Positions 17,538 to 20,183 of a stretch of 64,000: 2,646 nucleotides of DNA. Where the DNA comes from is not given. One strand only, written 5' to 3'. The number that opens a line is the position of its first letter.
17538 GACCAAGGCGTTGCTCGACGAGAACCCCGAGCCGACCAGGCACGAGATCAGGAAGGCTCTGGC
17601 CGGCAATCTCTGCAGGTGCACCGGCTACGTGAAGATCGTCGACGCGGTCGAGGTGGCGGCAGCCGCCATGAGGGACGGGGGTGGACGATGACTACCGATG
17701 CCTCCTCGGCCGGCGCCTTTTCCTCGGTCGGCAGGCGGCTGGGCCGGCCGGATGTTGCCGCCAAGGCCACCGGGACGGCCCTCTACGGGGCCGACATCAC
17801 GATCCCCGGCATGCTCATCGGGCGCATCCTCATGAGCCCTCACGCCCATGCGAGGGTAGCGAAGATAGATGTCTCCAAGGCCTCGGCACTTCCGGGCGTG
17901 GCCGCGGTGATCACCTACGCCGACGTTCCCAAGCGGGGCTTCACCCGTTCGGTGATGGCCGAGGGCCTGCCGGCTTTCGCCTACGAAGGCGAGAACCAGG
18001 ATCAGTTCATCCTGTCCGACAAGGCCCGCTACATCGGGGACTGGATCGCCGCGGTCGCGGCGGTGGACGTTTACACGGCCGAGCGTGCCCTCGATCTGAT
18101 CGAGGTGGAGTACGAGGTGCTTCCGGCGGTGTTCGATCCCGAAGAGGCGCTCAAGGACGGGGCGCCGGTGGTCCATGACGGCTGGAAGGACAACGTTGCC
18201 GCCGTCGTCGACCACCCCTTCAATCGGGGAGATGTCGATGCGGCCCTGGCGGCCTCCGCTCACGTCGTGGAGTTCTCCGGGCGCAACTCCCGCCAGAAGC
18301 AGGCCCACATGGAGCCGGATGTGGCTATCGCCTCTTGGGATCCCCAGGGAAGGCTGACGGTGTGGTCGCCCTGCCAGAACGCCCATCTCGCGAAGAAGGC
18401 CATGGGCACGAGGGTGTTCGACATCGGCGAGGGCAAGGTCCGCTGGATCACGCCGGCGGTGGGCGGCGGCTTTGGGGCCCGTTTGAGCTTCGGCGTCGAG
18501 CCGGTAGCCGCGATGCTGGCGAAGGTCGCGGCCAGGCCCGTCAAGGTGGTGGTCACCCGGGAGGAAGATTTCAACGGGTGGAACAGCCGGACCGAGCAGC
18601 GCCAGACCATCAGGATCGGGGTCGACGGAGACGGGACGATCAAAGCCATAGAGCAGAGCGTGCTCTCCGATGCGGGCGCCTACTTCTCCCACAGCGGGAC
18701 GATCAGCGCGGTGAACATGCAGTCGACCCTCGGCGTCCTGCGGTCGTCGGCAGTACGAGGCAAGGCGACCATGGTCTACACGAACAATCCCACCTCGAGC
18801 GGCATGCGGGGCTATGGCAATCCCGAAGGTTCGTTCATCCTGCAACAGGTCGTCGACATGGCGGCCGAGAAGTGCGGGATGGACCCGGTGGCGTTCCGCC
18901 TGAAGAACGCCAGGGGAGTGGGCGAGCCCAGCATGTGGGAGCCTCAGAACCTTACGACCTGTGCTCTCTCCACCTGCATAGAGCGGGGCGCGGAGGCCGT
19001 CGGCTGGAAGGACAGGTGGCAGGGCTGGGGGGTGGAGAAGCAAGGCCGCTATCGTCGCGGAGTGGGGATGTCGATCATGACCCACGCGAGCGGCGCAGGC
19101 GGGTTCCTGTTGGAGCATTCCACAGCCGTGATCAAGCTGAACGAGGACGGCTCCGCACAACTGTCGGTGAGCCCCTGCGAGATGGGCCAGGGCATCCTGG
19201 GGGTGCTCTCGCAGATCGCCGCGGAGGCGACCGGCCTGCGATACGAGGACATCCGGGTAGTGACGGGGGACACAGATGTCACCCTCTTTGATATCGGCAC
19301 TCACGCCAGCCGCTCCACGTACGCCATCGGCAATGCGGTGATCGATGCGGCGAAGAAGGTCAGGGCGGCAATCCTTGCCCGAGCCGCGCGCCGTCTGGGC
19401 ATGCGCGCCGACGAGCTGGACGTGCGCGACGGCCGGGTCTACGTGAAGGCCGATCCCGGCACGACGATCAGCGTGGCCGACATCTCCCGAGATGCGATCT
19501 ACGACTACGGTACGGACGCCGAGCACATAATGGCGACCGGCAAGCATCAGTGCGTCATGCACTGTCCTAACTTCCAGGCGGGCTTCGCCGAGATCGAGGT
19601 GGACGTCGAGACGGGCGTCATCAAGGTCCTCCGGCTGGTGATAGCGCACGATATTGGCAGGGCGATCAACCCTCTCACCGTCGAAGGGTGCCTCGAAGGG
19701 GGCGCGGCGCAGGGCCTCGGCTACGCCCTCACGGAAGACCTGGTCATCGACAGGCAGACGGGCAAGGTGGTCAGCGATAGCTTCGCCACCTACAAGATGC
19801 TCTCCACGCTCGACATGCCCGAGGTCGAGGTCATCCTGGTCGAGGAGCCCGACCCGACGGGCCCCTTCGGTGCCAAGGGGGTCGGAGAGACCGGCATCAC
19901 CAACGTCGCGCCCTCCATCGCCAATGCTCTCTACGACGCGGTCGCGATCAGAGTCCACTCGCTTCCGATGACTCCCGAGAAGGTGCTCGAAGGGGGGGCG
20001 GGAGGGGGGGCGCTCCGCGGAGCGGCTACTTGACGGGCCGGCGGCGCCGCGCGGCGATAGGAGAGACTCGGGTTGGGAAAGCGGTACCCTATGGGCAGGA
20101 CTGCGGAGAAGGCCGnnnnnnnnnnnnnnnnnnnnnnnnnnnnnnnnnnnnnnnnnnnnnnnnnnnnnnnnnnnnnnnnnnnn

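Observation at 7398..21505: Unusual catabolic cluster: Rut-like helper enzymes, ATP-dependent hydantoinase/oxoprolinase pair, three-subunit molybdenum hydroxylase and isochorismatase-family amidohydrolase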

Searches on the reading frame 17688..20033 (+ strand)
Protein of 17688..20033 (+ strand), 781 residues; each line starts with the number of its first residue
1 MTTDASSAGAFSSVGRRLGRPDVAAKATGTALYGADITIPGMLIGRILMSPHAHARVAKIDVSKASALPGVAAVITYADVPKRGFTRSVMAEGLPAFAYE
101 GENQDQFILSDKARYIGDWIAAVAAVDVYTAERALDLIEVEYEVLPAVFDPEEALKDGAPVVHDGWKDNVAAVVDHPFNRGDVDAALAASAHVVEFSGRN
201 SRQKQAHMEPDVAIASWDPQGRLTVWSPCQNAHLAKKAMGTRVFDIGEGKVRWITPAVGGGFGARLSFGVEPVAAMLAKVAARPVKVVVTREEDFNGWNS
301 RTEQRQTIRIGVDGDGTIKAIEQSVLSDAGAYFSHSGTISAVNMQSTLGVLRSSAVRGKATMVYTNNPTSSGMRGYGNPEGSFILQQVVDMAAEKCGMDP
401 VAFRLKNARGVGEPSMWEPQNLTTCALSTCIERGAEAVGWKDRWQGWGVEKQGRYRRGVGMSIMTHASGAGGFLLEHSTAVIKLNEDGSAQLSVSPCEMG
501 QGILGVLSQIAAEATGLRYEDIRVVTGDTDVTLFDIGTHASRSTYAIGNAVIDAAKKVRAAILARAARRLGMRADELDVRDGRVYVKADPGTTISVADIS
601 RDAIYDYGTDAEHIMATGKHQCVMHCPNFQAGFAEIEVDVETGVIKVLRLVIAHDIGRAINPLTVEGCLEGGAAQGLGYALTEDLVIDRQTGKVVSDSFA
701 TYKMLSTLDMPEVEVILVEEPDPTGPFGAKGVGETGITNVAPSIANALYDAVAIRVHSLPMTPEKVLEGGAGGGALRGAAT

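Call 5: search_protein_families(library=pfam, proteins=[window:17688-20030:+])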
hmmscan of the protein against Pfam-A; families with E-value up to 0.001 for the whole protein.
seq(781 aa): 3 families
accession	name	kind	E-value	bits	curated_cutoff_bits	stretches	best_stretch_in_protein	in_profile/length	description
PF20256.3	MoCoBD_2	-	1.7e-72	244.7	27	1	435-711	3-283/283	Molybdopterin cofactor-binding domain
PF02738.23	MoCoBD_1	-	3.8e-68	229.6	27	1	162-408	1-244/244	Molybdopterin cofactor-binding domain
PF01315.27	Ald_Xan_dh_C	-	5.1e-28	98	31.3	1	28-146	1-110/110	Aldehyde oxidase and xanthine dehydrogenase, a/b hammerhead domain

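Call 7: search_protein_families(library=ncbifam, proteins=[window:17688-20033:+], max_evalue=0.00001)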
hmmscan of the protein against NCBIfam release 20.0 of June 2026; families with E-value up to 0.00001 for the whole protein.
window:17688-20033:+ (781 aa): 13 families
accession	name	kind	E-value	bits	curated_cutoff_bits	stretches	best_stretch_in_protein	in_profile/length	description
NF043082.1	XdhA_XDHase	equivalog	4.2e-190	633.6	780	1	14-768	1-750/758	xanthine dehydrogenase subunit XdhA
NF007426.0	PRK09970.1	equivalog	2.7e-179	597.8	916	1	12-768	4-753/761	xanthine dehydrogenase molybdenum-binding subunit XdhA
TIGR03194.1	4hydrxCoA_A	equivalog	6.8e-163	543.9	994.55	1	22-768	5-744/746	4-hydroxybenzoyl-CoA reductase subunit alpha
NF041018.1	glyceraldDH_alpha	equivalog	2.2e-125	419.8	790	1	13-767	2-741/741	glyceraldehyde dehydrogenase subunit alpha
TIGR03196.1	pucD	equivalog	9.3e-120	401.2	783.65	1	15-766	4-754/763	xanthine dehydrogenase subunit D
NF040766.1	CODH_aero_grp5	exception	3.6e-111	372.7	950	2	14-600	5-591/785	aerobic carbon-monoxide dehydrogenase large subunit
NF041671.1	peri_hyde_PaoC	equivalog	2.1e-102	343.8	1180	1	12-768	16-729/735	aldehyde oxidoreductase molybdenum-binding subunit PaoC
NF045668.1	pterin_aldehy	equivalog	2.4e-102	343.6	1100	1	14-769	175-903/905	molybdopterin-dependent aldehyde oxidoreductase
TIGR03311.1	Se_dep_XDH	equivalog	5.5e-101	339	830.45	1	13-760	161-840/848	selenium-dependent xanthine dehydrogenase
TIGR03313.1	Se_sel_red_Mo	hypoth_equivalog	8.8e-96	321.5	1101.9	2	167-768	350-947/951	molybdopterin-dependent oxidoreductase Mo/Fe-S-binding subunit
TIGR02416.1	CO_dehy_Mo_lg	equivalog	5.1e-88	296.1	991.15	1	29-755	8-753/770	aerobic carbon-monoxide dehydrogenase large subunit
TIGR02965.1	xanthine_xdhB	equivalog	3.6e-75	253.6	849.5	1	26-754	13-731/758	xanthine dehydrogenase molybdopterin binding subunit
TIGR02969.1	mam_aldehyde_ox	subfamily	6.1e-35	120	1912.3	1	25-754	587-1281/1330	aldehyde oxidase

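Call 18: search_solved_structures(query=window:17688-20033:+, max_evalue=1e-20)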
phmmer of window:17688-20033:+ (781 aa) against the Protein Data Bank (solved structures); distinct sequences matched with E-value up to 1e-20: 42.
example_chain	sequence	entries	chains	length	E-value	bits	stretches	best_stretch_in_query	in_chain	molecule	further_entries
1rm6_A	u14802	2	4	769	1.5e-108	366.9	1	13-768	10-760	4-hydroxybenzoyl-CoA reductase alpha subunit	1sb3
8uem_A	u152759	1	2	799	1.8e-84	287.3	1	16-772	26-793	Carbon monoxide dehydrogenase (Large chain), CoxL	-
7dqx_A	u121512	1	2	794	2.4e-84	286.9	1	14-768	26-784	6-hydroxypseudooxynicotine dehydrogenase complex subunit gamma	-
1t3q_B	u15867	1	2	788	3.9e-74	253.1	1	13-767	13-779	quinoline 2-oxidoreductase large subunit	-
1n5w_B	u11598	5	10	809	1.5e-69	237.9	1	7-754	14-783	Carbon monoxide dehydrogenase large chain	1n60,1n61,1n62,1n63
1zxi_B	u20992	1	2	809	2.1e-69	237.5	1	7-754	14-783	Carbon monoxide dehydrogenase large chain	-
1sij_A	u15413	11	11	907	1.4e-67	231.5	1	15-769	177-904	Aldehyde oxidoreductase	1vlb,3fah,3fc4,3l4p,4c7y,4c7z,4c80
5g5h_C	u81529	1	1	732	6.1e-64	219.4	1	13-768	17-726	Aldehyde oxidoreductase molybdenum-binding subunit PaoC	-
5g5g_C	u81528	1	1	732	9.3e-64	218.8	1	13-768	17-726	PUTATIVE XANTHINE DEHYDROGENASE YAGS FAD-BINDING SUBUNIT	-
4zoh_A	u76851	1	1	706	1.7e-63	217.9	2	105-408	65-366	Putative oxidoreductase molybdopterin-binding subunit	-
5y6q_C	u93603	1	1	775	8.6e-62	212.3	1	5-767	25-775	Aldehyde oxidase large subunit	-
1dgj_A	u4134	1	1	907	1.8e-60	207.9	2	15-555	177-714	ALDEHYDE OXIDOREDUCTASE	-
1ffu_B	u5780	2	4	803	5.3e-60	206.4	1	13-753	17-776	CUTL, MOLYBDOPROTEIN OF CARBON MONOXIDE DEHYDROGENASE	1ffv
3hrd_A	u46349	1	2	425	4.5e-55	190.1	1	14-414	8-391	Nicotinate dehydrogenase large molybdopterin subunit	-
3hrd_B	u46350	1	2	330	2e-50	174.7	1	456-767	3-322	Nicotinate dehydrogenase medium molybdopterin subunit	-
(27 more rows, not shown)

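Call 25: find_homologous_proteins(query=window:17688-20033:+, max_evalue=1e-80)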
Query window:17688-20033:+ (781 aa): 5876 proteins with E <= 1e-80 among 8000 candidates; the best 120 are listed.
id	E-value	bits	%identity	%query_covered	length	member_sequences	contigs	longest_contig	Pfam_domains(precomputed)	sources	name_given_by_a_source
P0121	0.0e+0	1603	92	98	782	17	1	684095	PF02738.24,PF20256.4,PF01315.28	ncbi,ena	-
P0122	0.0e+0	1517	86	99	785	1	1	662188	PF02738.24,PF20256.4,PF01315.28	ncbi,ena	-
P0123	0.0e+0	1514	86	98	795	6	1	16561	PF02738.24,PF20256.4,PF01315.28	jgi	jgi:xanthine dehydrogenase molybdenum-binding subunit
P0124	0.0e+0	1509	86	98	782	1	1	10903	PF02738.24,PF20256.4,PF01315.28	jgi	jgi:xanthine dehydrogenase molybdenum-binding subunit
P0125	0.0e+0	1502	86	100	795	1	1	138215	PF02738.24,PF20256.4,PF01315.28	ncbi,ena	-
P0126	0.0e+0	1499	84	99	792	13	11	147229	PF02738.24,PF20256.4,PF01315.28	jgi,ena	jgi:xanthine dehydrogenase molybdenum-binding subunit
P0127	0.0e+0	1499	85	98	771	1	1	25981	PF02738.24,PF20256.4,PF01315.28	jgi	jgi:xanthine dehydrogenase molybdenum-binding subunit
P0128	0.0e+0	1489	85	97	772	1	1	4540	PF02738.24,PF20256.4,PF01315.28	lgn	-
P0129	0.0e+0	1482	85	98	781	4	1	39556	PF02738.24,PF20256.4,PF01315.28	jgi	jgi:xanthine dehydrogenase molybdenum-binding subunit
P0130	0.0e+0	1473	84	97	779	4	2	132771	PF02738.24,PF20256.4,PF01315.28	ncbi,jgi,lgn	jgi:xanthine dehydrogenase molybdenum-binding subunit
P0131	0.0e+0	1469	87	93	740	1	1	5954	PF02738.24,PF20256.4,PF01315.28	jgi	jgi:xanthine dehydrogenase molybdenum-binding subunit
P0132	0.0e+0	1455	83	98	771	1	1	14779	PF02738.24,PF20256.4,PF01315.28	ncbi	-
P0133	0.0e+0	1405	80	97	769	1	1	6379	PF02738.24,PF20256.4,PF01315.28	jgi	jgi:xanthine dehydrogenase molybdenum-binding subunit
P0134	0.0e+0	1405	81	97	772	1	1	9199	PF02738.24,PF20256.4,PF01315.28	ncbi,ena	-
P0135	0.0e+0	1405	80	97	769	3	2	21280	PF02738.24,PF20256.4,PF01315.28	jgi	jgi:xanthine dehydrogenase molybdenum-binding subunit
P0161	0.0e+0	1263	73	98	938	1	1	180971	PF02738.24,PF20256.4,PF01799.26,PF00111.33,PF01315.28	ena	-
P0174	0.0e+0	1116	65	97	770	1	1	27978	PF02738.24,PF20256.4,PF01315.28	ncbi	ncbi:xanthine dehydrogenase family protein molybdopterin-binding subunit [Chloroflexota bacterium]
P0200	3.7e-295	999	57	98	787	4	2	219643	PF02738.24,PF20256.4,PF01315.28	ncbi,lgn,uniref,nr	ncbi:molybdopterin-dependent oxidoreductase [Gemmobacter fulvus]|uniref:xanthine dehydrogenase famil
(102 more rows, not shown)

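Call 27: find_related_loci(query=A1, collection=genome_contigs, flank=10000)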
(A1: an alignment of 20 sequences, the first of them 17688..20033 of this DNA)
Query A1 (781 aa) in genome_contigs; peptide patterns used: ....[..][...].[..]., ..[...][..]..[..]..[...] (x = any residue, [..] = any of these).
599 stretches matched a pattern (row limit reached: there are more); 349 encode a relative of the query (tblastn E <= 1e-3); the best 80 are kept; 80 distinct loci.
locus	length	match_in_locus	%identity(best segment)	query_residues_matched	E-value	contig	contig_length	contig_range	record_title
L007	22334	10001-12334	86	1-778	0e+0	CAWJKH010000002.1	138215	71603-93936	MAG: uncultured Actinomycetota bacterium isolate MFD05942.bin.2.111 genome assembly, contig: contig_17785, whole genome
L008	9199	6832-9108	81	10-768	0e+0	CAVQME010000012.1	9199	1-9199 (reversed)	MAG: uncultured Actinomycetes bacterium isolate MFD00032.bin.1.257 genome assembly, contig: contig_93509, whole genome s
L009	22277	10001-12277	78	10-768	0e+0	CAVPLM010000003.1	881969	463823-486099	MAG: uncultured Actinomycetes bacterium isolate MFD00032.bin.2.39 genome assembly, contig: contig_20456, whole genome sh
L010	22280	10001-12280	79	10-768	0e+0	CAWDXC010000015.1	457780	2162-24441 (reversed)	MAG: uncultured Actinomycetes bacterium isolate MFD05942.bin.1.358 genome assembly, contig: contig_40176, whole genome s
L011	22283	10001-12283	60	8-767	0e+0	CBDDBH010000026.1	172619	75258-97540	MAG: Gammaproteobacteria bacterium isolate 61d1d6e5-7064-46a6-bc2b-d6b6240feebc genome assembly, contig: contig_26, whol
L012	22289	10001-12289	59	11-767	0e+0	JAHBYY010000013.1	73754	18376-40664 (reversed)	MAG: Rhizobiaceae bacterium isolate ACE_PRO31 PRO31_13, whole genome shotgun sequence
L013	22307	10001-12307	55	14-775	0e+0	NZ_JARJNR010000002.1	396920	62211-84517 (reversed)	Frigidibacter sp. SD6-1 strain SD6 Scaffold2_1, whole genome shotgun sequence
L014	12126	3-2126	59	67-767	0e+0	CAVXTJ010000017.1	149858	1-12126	MAG: uncultured Alphaproteobacteria bacterium isolate MFD04651.bin.1.50 genome assembly, contig: contig_7076, whole geno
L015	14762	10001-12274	54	6-768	0e+0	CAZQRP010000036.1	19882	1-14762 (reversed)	MAG TPA_asm: uncultured Dehalococcoidales bacterium isolate binchicken_co178_251 genome assembly, contig: NODE_3584_leng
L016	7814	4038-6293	51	14-769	0e+0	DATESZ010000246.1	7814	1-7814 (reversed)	MAG TPA_asm: Syntrophales bacterium isolate SMAG_U8302 k141_2254931, whole genome shotgun sequence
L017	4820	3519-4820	74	11-444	0e+0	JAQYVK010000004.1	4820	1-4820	MAG: Desulfatiglandales bacterium isolate SG_15_bin78 SG_15_bin.78.orig_15_c_000000004084, whole genome shotgun sequence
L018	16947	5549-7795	49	11-767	0e+0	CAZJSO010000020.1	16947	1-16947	MAG TPA_asm: uncultured Dehalococcoidia bacterium isolate binchicken_co349_18 genome assembly, contig: NODE_874_length_1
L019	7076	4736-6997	46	11-767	0e+0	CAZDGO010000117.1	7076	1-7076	MAG TPA_asm: uncultured Gaiellales bacterium isolate SRP136066_co1_96 genome assembly, contig: NODE_16751_length_7076_co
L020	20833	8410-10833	45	9-779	0e+0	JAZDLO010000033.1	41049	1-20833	MAG: bacterium isolate MEGAHIT-group-0.602 k141_9638743, whole genome shotgun sequence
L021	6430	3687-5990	44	11-768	0e+0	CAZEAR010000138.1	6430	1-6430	MAG TPA_asm: uncultured Dehalococcoidales bacterium isolate binchicken_co294_169 genome assembly, contig: NODE_9997_leng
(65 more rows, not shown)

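Call 29: find_encoding_contigs(protein=P0161, flank=10000, max_places=1)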
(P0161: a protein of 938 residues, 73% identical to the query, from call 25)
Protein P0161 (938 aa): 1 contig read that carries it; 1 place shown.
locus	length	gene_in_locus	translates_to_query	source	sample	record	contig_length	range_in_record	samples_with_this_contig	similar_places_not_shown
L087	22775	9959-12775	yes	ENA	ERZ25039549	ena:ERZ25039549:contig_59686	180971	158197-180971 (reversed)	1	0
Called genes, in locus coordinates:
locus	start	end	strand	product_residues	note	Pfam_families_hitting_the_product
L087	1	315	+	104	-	?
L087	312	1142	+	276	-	PF00501:AMP-binding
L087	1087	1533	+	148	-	PF13193:AMP-binding_C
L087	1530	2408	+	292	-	PF00941:FAD_binding_5, PF03450:CO_deh_flav_C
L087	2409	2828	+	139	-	PF00111:Fer2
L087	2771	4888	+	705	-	PF00384:Molybdopterin, PF01568:Molydop_binding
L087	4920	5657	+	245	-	PF13242:Hydrolase_like (faint)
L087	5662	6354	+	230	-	-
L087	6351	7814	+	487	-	PF20695:UbiD_N, PF01977:UbiD, PF20696:UbiD_C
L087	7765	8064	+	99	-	-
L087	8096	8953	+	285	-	-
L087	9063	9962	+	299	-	PF00941:FAD_binding_5, PF03450:CO_deh_flav_C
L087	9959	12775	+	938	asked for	PF00111:Fer2 (weak), PF01799:Fer2_2, PF01315:Ald_Xan_dh_C, PF02738:MoCoBD_1, PF20256:MoCoBD_2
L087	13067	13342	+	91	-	-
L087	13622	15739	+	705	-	PF01266:DAO (faint), PF13454:NAD_binding_9 (faint)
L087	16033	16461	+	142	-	PF13560:HTH_31 (weak), PF01381:HTH_3 (weak)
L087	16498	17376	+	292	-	PF21423:AhtL-like_1st, PF00384:Molybdopterin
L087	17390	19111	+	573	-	PF00384:Molybdopterin, PF01568:Molydop_binding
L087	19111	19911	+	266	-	PF13247:Fer4_11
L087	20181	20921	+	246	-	PF13458:Peripla_BP_6, PF01094:ANF_receptor (weak)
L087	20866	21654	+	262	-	PF13458:Peripla_BP_6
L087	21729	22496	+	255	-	PF21423:AhtL-like_1st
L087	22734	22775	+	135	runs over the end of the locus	-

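Call 30: find_encoding_contigs(protein=P0174, flank=10000, max_places=1)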
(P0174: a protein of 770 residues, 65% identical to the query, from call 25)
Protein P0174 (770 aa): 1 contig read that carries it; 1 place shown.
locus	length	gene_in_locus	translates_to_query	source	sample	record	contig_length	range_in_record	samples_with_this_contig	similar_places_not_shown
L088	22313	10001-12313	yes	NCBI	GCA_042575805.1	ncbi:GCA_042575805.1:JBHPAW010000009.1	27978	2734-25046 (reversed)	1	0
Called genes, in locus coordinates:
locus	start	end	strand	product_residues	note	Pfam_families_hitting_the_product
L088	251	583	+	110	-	-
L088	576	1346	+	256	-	-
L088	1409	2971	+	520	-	PF00239:Resolvase, PF07508:Recombinase, PF13408:Zn_ribbon_recom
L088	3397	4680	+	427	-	PF07690:MFS_1, PF13347:MFS_2, PF07690:MFS_1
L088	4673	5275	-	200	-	PF09335:VTT_dom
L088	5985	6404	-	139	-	PF13026:DUF3887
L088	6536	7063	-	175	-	PF03412:Peptidase_C39, PF09778:Guanylate_cyc_2 (faint), PF13529:Peptidase_C39_2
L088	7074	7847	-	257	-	PF05013:FGase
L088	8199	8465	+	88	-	PF04193:PQ-loop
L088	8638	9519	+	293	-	PF00941:FAD_binding_5, PF03450:CO_deh_flav_C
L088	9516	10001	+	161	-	PF00111:Fer2, PF13085:Fer2_3 (weak), PF01799:Fer2_2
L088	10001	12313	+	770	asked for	PF01315:Ald_Xan_dh_C, PF02738:MoCoBD_1, PF20256:MoCoBD_2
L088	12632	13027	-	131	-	PF00380:Ribosomal_S9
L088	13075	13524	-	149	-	PF00572:Ribosomal_L13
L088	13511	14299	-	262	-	PF01416:PseudoU_synth_1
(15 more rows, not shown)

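Call 31: find_encoding_contigs(protein=P0200, flank=10000, max_places=1)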
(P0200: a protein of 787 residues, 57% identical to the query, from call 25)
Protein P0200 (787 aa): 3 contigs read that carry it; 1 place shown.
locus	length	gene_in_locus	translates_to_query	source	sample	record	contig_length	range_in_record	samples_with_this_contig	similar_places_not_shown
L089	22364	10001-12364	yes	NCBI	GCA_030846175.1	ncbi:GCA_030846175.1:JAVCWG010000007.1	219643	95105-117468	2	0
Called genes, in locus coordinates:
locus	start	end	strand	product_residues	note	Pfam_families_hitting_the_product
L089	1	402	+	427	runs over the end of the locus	PF00202:Aminotran_3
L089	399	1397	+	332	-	PF01636:APH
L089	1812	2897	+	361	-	PF00005:ABC_tran, PF08402:TOBE_2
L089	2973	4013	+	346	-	PF13416:SBP_bac_8, PF01547:SBP_bac_1, PF13343:SBP_bac_6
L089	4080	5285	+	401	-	PF00528:BPD_transp_1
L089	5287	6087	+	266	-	PF00528:BPD_transp_1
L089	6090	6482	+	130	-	PF03795:YCII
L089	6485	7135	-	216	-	PF00881:Nitroreductase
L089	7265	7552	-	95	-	PF07045:DUF1330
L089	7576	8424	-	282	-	PF01557:FAA_hydrolase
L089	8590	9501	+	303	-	PF00941:FAD_binding_5, PF03450:CO_deh_flav_C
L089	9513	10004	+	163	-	PF01799:Fer2_2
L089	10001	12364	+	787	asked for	PF01315:Ald_Xan_dh_C, PF02738:MoCoBD_1, PF20256:MoCoBD_2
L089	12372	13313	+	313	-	PF00903:Glyoxalase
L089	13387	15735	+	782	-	PF01315:Ald_Xan_dh_C, PF02738:MoCoBD_1, PF20256:MoCoBD_2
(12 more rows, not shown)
